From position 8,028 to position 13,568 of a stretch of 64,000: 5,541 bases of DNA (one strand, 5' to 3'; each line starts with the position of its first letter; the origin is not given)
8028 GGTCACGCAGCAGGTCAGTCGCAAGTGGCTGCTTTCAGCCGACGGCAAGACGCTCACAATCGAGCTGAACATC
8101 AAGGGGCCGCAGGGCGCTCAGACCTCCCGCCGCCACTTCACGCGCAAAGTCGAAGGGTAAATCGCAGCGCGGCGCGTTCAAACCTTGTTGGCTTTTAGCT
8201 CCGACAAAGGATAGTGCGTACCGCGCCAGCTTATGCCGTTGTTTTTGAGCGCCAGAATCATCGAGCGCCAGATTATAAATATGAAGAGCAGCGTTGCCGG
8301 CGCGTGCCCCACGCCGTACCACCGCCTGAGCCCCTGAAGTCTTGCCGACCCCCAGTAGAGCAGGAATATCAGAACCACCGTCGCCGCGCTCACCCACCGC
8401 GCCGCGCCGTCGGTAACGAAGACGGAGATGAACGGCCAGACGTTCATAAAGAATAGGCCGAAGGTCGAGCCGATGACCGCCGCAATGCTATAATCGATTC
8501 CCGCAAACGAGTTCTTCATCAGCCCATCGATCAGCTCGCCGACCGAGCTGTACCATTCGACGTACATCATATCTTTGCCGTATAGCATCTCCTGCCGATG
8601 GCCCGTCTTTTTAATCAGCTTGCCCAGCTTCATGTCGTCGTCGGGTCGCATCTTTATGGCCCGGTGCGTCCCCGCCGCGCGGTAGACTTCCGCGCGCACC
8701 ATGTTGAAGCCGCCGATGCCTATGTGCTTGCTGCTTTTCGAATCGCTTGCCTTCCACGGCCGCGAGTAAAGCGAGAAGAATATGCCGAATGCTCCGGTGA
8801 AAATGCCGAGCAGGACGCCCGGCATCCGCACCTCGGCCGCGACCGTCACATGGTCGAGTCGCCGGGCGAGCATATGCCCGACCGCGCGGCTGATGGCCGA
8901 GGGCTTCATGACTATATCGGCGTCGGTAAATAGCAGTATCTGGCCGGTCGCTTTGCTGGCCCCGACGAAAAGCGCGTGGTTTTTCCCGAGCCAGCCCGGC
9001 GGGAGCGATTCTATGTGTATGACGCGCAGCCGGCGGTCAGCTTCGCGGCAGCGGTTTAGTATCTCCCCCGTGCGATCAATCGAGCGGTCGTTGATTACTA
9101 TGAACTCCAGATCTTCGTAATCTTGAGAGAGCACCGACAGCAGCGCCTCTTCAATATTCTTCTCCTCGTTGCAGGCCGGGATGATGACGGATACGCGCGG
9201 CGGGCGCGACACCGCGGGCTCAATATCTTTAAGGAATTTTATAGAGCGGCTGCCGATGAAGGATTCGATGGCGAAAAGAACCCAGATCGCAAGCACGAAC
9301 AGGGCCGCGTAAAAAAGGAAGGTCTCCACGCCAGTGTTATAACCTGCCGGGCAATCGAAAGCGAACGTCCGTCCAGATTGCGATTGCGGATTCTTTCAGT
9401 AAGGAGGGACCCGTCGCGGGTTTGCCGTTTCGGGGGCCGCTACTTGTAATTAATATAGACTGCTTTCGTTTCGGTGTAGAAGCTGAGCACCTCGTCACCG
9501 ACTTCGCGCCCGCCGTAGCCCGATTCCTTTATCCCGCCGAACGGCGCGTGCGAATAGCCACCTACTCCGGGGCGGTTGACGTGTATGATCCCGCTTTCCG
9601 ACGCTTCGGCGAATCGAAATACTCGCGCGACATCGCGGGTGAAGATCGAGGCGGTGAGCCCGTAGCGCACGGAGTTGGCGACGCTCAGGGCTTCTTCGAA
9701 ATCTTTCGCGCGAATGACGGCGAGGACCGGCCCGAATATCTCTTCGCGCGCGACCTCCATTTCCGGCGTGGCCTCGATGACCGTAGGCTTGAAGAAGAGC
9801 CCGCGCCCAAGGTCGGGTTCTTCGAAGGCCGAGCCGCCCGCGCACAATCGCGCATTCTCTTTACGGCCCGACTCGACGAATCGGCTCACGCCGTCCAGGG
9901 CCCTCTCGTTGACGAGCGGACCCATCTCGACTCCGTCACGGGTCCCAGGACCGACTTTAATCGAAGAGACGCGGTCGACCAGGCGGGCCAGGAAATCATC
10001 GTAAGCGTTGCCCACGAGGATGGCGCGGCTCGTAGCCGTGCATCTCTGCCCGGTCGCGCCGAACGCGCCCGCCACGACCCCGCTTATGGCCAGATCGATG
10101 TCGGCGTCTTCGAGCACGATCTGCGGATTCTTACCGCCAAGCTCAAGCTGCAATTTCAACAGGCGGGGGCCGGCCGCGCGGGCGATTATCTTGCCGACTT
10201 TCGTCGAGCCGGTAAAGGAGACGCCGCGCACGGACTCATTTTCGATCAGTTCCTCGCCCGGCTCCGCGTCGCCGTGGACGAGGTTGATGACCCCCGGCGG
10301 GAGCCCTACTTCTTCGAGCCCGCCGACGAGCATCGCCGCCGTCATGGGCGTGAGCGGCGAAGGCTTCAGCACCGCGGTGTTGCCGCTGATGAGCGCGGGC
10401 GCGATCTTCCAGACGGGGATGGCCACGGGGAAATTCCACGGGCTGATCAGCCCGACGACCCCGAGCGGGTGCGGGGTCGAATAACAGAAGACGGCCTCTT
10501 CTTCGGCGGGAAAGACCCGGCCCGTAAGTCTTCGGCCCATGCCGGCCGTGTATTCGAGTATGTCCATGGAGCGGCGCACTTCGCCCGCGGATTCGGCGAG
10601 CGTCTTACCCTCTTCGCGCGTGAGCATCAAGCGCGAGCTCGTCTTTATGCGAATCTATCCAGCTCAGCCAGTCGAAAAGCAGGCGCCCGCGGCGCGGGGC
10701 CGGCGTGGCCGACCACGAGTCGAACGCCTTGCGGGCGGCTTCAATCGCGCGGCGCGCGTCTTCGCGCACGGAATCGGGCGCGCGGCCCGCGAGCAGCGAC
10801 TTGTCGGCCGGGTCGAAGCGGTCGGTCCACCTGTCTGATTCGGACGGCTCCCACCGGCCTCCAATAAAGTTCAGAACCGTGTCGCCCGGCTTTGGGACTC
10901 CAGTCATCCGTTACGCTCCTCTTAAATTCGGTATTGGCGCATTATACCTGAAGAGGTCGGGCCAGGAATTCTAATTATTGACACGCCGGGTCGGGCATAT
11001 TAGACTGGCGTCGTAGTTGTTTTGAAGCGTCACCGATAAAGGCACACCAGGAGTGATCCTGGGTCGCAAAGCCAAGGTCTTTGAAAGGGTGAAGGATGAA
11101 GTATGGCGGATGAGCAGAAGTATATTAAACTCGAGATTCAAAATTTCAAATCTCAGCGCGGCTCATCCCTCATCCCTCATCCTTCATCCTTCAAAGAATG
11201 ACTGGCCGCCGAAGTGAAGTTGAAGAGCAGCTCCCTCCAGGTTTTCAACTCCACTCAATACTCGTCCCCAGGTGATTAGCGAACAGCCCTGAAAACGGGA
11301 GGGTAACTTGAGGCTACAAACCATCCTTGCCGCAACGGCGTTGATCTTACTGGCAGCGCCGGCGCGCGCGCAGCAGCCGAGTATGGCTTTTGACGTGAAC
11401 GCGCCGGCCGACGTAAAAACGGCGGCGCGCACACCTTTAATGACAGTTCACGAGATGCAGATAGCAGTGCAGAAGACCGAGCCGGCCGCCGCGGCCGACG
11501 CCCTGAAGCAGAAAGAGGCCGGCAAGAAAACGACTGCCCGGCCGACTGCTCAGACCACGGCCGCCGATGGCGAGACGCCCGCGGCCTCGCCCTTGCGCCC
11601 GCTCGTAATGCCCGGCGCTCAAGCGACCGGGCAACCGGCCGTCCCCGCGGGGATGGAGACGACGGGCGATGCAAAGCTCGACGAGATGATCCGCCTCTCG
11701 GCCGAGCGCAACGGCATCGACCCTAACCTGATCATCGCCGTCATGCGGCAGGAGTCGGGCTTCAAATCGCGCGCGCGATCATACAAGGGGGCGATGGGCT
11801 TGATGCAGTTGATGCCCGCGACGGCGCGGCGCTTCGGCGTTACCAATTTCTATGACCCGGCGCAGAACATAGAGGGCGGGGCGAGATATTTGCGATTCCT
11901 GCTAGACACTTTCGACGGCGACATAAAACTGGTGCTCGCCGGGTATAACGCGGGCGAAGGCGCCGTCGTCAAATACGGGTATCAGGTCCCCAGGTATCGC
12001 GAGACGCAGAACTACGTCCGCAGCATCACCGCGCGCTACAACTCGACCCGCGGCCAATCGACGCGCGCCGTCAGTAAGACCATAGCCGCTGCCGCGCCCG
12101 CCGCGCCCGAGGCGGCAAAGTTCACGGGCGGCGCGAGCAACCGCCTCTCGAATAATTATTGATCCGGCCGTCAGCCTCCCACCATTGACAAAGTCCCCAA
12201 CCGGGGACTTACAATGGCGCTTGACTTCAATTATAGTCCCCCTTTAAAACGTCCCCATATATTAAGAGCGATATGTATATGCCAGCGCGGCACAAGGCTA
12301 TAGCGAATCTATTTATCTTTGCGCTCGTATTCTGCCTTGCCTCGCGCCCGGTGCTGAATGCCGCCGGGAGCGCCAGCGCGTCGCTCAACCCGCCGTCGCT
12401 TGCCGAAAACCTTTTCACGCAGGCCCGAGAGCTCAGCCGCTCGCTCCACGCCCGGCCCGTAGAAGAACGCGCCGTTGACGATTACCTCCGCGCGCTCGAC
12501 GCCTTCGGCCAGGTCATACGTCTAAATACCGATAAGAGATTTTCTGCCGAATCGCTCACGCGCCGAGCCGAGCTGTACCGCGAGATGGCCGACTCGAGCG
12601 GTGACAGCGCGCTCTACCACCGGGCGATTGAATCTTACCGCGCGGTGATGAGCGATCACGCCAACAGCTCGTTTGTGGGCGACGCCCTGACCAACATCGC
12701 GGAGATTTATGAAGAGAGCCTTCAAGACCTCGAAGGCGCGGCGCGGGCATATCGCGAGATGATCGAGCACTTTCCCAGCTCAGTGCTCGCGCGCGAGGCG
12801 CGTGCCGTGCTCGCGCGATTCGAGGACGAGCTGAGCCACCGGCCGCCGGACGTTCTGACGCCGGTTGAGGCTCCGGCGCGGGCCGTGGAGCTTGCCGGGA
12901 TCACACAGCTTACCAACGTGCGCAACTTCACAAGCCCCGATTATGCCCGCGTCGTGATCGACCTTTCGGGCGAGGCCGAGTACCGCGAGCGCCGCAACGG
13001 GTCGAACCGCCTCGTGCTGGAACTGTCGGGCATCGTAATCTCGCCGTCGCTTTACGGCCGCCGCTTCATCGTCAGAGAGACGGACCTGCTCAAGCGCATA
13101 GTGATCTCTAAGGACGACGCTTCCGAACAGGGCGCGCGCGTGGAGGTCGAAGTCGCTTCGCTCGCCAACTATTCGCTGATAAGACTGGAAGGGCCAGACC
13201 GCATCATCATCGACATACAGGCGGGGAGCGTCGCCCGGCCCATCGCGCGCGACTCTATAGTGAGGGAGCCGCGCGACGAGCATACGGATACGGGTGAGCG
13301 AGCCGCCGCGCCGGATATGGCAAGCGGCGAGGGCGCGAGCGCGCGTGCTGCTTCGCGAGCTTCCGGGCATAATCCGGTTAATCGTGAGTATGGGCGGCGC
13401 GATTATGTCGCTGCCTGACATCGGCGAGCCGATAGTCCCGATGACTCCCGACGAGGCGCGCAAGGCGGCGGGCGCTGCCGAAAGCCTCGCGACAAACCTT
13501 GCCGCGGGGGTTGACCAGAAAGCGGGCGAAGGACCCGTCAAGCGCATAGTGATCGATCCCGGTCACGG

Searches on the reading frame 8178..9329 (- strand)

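Call 32: search_protein_families(library=pfam, proteins=[window:8178-9329:-], max_evalue=0.001)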
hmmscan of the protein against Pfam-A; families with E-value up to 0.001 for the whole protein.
window:8178-9329:- (383 aa): 4 families
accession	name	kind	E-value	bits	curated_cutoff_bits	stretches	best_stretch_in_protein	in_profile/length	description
PF00535.33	Glycos_transf_2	-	1.4e-26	93.9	23.3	1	47-216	1-164/168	Glycosyl transferase family 2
PF13641.12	Glyco_tranf_2_3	-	7.8e-15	55.9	27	1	44-253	1-208/230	Glycosyltransferase like family 2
PF10111.15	Glyco_tranf_2_2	-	1.4e-07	31.8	27.3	1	47-145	1-98/276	Glycosyltransferase like family 2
PF13506.12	Glyco_transf_21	-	4.3e-07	30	21.7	1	107-246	9-144/174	Glycosyl transferase family 21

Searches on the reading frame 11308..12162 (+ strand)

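Call 32: search_protein_families(library=pfam, proteins=[window:11308-12162:+], max_evalue=0.001)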
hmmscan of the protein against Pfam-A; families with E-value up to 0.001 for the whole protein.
window:11308-12162:+ (284 aa): 2 families
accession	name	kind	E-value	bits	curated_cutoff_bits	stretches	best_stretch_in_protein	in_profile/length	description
PF01464.25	SLT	-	7.3e-30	103.4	21.3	1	127-227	2-108/117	Transglycosylase SLT domain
PF13406.11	SLT_2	-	0.00035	20.3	24.3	0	158-180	151-173/292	Transglycosylase SLT domain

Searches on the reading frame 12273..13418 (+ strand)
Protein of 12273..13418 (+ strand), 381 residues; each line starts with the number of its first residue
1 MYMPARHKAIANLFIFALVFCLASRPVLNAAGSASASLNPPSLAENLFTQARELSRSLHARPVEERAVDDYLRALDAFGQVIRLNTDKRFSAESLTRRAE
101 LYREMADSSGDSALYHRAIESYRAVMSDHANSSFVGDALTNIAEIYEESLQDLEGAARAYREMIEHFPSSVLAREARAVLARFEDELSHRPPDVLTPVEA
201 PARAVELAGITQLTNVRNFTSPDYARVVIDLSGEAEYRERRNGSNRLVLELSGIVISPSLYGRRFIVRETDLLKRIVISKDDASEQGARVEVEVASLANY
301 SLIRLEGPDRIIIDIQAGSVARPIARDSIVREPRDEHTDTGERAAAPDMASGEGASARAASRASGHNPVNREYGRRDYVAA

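Call 32: search_protein_families(library=pfam, proteins=[window:12273-13418:+], max_evalue=0.001)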
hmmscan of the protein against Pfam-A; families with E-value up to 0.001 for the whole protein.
window:12273-13418:+ (381 aa): 3 families
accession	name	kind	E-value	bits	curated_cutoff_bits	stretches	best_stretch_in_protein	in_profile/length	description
PF11741.13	AMIN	-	1.8e-07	31.6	20.5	0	284-321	7-44/101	AMIN domain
PF13174.12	TPR_6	-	9.5e-06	26.4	26.3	0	137-170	1-33/33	Tetratricopeptide repeat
PF14938.12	SNAP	-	0.00027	20.9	25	0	139-169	117-147/282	Soluble NSF attachment protein, SNAP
